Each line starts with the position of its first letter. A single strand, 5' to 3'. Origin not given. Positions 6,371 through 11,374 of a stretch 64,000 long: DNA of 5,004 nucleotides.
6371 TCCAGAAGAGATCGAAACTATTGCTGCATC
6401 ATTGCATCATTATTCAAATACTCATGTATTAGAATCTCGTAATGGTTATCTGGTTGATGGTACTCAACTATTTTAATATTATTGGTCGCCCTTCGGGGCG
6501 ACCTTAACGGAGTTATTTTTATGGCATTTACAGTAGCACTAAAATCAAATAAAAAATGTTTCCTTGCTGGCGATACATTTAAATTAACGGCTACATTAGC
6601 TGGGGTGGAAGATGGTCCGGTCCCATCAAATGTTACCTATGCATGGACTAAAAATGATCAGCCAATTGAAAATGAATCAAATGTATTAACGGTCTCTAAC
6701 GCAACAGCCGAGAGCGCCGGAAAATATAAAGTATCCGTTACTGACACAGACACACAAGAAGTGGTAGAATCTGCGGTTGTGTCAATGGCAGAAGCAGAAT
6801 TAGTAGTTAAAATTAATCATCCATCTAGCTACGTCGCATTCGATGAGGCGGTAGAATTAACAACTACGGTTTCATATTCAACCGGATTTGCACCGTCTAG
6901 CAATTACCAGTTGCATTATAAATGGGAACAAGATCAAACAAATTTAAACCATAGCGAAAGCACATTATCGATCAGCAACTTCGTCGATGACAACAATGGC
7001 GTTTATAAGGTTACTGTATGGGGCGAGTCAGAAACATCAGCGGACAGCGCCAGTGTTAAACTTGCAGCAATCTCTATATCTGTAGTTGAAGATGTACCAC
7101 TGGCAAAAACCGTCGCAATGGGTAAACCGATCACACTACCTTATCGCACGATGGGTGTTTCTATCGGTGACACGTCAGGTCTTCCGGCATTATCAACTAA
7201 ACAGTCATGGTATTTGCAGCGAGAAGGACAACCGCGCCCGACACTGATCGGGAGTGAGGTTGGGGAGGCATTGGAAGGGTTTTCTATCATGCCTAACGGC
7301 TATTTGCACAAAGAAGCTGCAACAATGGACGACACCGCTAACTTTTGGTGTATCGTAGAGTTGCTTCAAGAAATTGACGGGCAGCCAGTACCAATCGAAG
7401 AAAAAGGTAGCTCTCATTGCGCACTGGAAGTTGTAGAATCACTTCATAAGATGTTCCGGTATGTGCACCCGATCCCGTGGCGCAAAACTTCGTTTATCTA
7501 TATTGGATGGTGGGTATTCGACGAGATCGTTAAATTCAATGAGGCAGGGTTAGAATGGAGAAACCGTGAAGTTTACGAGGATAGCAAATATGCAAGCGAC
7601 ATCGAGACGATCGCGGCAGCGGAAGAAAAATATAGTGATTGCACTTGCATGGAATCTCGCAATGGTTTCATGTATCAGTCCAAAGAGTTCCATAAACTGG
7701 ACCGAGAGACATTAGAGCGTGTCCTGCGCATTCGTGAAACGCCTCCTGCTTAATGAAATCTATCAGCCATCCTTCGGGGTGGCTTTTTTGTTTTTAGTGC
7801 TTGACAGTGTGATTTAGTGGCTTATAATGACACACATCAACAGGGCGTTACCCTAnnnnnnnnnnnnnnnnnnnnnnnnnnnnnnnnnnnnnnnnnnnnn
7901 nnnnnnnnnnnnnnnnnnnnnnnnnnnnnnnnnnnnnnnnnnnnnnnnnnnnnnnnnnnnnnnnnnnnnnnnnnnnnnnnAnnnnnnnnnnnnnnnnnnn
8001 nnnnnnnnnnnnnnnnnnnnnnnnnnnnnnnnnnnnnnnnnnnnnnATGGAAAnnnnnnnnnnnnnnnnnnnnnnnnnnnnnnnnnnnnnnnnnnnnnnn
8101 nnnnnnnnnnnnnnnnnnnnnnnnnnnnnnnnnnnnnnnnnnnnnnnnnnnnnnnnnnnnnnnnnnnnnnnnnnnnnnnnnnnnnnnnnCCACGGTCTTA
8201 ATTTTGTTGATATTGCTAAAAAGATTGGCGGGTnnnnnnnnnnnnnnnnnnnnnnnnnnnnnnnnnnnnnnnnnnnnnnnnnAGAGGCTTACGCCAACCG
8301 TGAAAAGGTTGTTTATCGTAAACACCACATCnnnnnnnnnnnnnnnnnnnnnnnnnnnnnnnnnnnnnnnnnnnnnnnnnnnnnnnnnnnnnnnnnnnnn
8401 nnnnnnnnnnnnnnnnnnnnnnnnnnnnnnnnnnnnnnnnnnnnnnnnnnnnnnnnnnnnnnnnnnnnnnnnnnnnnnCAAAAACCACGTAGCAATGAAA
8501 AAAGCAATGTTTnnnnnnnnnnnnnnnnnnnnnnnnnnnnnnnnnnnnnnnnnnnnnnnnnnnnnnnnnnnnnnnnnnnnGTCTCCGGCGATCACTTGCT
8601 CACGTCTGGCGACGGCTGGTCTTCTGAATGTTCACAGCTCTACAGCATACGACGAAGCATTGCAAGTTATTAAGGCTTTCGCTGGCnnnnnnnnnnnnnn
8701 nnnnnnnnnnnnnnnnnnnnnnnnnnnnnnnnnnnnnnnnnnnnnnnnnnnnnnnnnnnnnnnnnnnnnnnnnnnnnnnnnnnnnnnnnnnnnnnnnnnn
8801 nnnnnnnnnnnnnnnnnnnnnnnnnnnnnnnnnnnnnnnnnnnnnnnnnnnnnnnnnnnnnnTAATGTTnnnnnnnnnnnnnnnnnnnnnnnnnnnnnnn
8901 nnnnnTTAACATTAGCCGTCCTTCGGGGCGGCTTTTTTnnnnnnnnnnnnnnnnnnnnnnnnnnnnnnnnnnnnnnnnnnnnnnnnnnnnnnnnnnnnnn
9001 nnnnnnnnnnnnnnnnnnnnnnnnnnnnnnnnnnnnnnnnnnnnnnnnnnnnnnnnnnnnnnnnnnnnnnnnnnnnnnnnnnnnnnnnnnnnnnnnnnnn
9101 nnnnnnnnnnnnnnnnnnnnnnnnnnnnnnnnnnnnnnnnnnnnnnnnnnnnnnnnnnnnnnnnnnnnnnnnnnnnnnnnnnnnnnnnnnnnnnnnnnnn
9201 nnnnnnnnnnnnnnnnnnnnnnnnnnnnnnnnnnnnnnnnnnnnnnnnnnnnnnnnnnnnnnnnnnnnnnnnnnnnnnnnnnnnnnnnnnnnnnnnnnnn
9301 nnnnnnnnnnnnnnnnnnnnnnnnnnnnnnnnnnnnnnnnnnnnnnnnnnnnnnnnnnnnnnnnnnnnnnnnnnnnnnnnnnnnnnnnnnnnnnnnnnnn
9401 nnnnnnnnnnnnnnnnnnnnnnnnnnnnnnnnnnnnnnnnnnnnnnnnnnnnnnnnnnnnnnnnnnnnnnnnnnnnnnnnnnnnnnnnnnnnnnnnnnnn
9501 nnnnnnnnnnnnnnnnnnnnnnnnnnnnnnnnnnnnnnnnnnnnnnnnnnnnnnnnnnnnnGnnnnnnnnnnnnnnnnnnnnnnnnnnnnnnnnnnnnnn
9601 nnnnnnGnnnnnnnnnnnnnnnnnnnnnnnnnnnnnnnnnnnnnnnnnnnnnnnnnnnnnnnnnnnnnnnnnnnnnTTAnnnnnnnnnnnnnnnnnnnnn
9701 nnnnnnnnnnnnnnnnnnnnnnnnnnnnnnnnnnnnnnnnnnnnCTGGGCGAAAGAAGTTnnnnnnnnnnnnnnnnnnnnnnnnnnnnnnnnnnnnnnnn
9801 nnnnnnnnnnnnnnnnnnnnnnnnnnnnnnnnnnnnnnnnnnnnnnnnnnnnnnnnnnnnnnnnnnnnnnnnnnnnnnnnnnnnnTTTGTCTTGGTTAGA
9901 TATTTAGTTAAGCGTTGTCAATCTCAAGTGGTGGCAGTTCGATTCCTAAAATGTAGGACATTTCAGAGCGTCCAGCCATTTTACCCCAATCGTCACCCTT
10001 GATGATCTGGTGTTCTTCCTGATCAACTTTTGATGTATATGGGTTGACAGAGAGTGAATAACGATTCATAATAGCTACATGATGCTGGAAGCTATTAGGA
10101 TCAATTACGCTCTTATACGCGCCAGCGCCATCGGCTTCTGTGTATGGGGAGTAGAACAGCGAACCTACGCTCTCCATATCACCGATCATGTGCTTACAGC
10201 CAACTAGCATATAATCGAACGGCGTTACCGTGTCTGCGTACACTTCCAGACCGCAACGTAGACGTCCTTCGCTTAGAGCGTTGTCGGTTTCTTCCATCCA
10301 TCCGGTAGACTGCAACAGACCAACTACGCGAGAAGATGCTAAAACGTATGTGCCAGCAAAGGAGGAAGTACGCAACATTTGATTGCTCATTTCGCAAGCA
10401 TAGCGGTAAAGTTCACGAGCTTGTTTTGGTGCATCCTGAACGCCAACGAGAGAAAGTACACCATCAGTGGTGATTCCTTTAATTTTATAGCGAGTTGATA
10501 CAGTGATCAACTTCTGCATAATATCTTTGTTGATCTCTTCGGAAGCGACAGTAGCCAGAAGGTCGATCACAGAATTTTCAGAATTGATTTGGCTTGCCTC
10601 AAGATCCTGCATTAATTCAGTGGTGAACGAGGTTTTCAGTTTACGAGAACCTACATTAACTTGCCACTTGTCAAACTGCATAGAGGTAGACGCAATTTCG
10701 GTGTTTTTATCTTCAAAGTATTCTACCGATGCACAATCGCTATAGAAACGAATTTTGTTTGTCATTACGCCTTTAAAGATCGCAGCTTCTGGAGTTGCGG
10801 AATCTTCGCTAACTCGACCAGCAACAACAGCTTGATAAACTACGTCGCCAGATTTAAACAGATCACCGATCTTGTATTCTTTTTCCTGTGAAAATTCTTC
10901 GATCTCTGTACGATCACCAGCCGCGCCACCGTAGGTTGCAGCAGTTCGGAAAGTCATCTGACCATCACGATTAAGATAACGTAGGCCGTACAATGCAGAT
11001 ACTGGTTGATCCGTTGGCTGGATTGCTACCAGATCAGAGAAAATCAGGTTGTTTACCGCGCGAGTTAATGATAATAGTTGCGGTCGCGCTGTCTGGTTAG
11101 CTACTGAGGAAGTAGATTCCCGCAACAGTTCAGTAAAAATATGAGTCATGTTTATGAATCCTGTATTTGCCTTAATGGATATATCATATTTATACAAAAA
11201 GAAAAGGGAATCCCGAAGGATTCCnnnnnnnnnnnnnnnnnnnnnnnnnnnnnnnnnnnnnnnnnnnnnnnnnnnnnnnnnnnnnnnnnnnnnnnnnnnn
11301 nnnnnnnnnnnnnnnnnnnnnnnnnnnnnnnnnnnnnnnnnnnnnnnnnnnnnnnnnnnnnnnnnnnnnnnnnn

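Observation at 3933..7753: Two tandem Hoc-like capsid decoration genes with different Ig-like arrays but a shared C-terminal domain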

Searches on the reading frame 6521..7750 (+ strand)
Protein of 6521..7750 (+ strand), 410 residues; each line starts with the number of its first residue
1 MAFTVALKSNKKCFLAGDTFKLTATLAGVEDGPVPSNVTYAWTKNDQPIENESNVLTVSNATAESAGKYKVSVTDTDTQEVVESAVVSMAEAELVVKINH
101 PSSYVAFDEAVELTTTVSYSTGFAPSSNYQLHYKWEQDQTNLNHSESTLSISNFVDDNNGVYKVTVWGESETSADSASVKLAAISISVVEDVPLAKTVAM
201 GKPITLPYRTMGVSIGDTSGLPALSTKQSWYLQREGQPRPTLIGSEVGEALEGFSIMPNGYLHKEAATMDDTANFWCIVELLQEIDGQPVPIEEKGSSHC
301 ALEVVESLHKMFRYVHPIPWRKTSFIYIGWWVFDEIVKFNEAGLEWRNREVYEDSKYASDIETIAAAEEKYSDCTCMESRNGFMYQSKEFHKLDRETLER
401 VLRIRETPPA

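Call 4: search_protein_families(library=pfam, proteins=[window:6521-7750:+], max_evalue=0.1)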
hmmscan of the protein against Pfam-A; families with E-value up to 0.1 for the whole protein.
window:6521-7750:+ (410 aa): 6 families
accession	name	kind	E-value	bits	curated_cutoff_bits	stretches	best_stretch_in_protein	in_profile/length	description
PF13927.12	Ig_3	-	1.3e-09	38.8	30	1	34-74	28-77/78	Immunoglobulin domain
PF13895.12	Ig_2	-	6.5e-08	33.1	27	1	37-81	28-71/79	Immunoglobulin domain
PF07686.23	V-set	-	1.8e-05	25.4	26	0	119-181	48-106/109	Immunoglobulin V-set domain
PF07679.22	I-set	-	2.3e-05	24.8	23.7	0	17-78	15-79/90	Immunoglobulin I-set domain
PF16680.11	Ig_4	-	0.00029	21.8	30.1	0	132-175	14-56/71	T-cell surface glycoprotein CD3 delta chain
PF00047.31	ig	-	0.0078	16.9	21.8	0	15-76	6-73/81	Immunoglobulin domain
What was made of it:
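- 6521..7450 (+): Short hoc, 3 Ig-like domains (aa 1-310); ortholog of RB49 Hoc domains 1-3. Pfam Ig_3 and Ig_2 (call 4).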

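Call 10: search_solved_structures(query=window:6521-7750:+, max_evalue=0.01, show_alignments=3)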
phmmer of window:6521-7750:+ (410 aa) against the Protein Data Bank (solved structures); distinct sequences matched with E-value up to 0.01: 17.
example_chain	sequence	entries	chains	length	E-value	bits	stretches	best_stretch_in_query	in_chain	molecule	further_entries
3shs_A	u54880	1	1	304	5.1e-99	335.1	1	1-305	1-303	Hoc head outer capsid protein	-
5vf3_Z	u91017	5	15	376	1.6e-17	66.8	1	285-386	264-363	Highly immunogenic outer capsid protein | Hoc, highly immunogenic outer capsid protein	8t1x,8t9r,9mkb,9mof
5lxk_A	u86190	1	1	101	2.1e-05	26.9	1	36-77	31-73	Decoration protein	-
3dmk_A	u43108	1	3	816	2.5e-05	26.7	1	45-183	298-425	Down Syndrome Cell Adhesion Molecule (DSCAM) isoform 1.30.30, N-terminal eight Ig domains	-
2v5m_A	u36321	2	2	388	3.5e-05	26.1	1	45-181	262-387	DSCAM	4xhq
2v5r_A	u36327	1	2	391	3.6e-05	26.1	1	45-181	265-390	DSCAM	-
2v5s_A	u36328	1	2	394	3.7e-05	26.1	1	45-181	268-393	DSCAM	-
9ncf_S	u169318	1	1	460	6e-05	25.4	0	37-209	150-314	Immunoglobulin-like domain protein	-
8zvi_a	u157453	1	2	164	6.2e-05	25.3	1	37-77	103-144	Decoration protein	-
4x9b_A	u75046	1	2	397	8.5e-05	24.9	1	45-182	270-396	Down syndrome cell adhesion molecule, isoform 4.44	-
4x9h_A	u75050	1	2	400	9e-05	24.8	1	45-182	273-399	Down syndrome cell adhesion molecule, isoform AP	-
4x9i_A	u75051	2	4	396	9e-05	24.8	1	45-182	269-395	Down Syndrome Cell Adhesion Molecule, isoform 9.44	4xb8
4x83_A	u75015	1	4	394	9.1e-05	24.8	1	45-182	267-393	Down syndrome cell adhesion molecule, isoform 7.44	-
4x9g_A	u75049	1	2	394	9.1e-05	24.8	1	45-182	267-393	Down Syndrome Cell Adhesion Molecule isoform 6.44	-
4xb7_A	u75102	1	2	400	9.3e-05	24.8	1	45-182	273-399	Down syndrome cell adhesion molecule, isoform 4.4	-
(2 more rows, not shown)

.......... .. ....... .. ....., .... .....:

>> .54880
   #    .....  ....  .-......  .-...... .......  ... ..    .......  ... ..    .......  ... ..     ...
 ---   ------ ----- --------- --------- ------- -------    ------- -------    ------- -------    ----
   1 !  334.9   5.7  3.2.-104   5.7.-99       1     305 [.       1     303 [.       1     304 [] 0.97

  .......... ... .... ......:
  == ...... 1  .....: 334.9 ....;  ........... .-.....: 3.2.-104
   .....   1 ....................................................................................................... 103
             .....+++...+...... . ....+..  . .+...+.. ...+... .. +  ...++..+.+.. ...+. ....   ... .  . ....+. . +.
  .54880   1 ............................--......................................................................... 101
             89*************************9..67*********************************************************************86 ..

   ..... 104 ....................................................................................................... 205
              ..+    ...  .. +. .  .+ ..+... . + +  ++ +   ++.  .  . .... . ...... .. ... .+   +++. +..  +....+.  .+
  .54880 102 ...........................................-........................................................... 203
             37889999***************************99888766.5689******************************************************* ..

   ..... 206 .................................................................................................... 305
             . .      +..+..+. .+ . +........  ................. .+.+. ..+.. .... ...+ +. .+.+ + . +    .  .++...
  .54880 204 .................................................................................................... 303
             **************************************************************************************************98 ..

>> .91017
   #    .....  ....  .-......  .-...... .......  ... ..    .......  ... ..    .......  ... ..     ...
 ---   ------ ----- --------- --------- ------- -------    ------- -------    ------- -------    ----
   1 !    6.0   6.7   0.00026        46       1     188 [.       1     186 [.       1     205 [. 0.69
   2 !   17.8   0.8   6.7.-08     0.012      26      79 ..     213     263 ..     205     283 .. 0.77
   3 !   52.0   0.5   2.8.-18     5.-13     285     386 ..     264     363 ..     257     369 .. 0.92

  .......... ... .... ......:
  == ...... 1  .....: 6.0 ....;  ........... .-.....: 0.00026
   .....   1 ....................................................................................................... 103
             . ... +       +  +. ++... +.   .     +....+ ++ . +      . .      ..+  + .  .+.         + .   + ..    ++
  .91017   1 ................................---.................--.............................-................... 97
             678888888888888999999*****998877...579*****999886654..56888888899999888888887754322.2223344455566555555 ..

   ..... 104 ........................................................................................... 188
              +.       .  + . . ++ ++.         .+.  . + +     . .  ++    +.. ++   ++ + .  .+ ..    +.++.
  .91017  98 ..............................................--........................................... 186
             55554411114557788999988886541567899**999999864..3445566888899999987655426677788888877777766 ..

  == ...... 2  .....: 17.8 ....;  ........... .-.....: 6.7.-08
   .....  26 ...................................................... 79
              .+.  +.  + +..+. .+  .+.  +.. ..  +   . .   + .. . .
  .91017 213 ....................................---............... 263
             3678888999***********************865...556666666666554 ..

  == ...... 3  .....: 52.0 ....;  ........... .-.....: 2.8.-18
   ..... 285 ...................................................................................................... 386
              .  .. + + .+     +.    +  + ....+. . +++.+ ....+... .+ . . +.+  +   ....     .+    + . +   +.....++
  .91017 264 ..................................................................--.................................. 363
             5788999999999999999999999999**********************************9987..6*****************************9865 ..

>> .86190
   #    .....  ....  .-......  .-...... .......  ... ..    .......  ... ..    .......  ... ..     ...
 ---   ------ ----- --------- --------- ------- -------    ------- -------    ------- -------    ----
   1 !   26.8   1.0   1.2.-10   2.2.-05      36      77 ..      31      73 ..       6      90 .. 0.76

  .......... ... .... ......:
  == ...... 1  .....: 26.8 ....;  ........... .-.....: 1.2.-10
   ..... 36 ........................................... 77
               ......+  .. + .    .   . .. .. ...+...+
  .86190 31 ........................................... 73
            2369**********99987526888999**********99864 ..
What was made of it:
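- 6521..7450 (+): 3shs_A at E 5.1e-99, aligned over residues 1-305 (call 10).
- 7451..7753 (+): Short hoc, C-terminal Hoc capsid-binding domain (aa 311-410) plus stop codon. It has about 20 residues more after the ESRNG loop than the long paralog. Matches T4 Hoc residues 264-363, E 5e-13 (call 10).
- On Hoc (highly immunogenic outer capsid protein) family of T4-like phages: Short: 3 domains, by alignment to crystal structure 3shs (call 10).
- Checked: The short protein has 3 Ig-like domains, by 1:1 alignment with the 3-domain crystal structure 3shs (call 10).
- The short protein is the RB49 Hoc ortholog (3shs, 5e-99; call 10).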

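Call 13: search_protein_families(library=phrogs, proteins=[window:6521-7750:+], max_evalue=0.001)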
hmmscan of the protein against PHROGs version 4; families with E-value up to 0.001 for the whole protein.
window:6521-7750:+ (410 aa): 8 families
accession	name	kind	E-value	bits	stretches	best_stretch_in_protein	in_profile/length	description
phrog_1149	-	head and packaging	2.9e-62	211.7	1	1-394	745-1147/1150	Hoc-like head decoration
phrog_14282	-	head and packaging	3.5e-21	77.1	1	314-390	8-81/246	Hoc-like head decoration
phrog_11091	-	head and packaging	7.2e-20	72.6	1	313-392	7-83/167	Hoc-like head decoration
phrog_2973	-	head and packaging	1.1e-15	58.9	2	29-125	132-227/310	Hoc-like head decoration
phrog_3995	-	tail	1.1e-12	48.8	1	131-211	152-233/294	tail protein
phrog_9703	-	head and packaging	1.2e-10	41.8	1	316-394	1-78/502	head decoration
phrog_4069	-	head and packaging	3.1e-06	28.2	1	3-88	34-114/116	Hoc-like head decoration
phrog_32100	-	unknown function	0.00012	23.1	1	354-390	6-42/65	-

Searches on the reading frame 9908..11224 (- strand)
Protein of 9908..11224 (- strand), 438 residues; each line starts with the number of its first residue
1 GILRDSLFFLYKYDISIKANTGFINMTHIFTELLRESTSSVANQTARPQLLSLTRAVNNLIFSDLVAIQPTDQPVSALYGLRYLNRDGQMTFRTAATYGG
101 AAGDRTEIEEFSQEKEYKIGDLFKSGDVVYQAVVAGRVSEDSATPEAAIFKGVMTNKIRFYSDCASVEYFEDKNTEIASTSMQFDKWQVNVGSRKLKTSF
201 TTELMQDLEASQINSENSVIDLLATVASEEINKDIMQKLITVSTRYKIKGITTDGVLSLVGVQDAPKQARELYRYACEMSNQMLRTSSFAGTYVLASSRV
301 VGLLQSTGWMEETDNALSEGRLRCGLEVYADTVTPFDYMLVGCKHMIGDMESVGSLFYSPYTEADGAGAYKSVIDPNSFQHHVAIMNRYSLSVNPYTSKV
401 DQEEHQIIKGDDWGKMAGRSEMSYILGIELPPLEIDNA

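Call 4: search_protein_families(library=pfam, proteins=[window:9908-11224:-], max_evalue=0.1)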
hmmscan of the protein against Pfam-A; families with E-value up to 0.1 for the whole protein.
window:9908-11224:- (438 aa): 2 families
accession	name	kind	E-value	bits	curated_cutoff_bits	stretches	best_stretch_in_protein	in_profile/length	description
PF07068.17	Gp23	-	2.6e-87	294.1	24.4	1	44-428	2-376/376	Major capsid protein Gp23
PF20529.3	DUF6744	-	0.048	13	27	1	162-215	133-184/314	Family of unknown function (DUF6744)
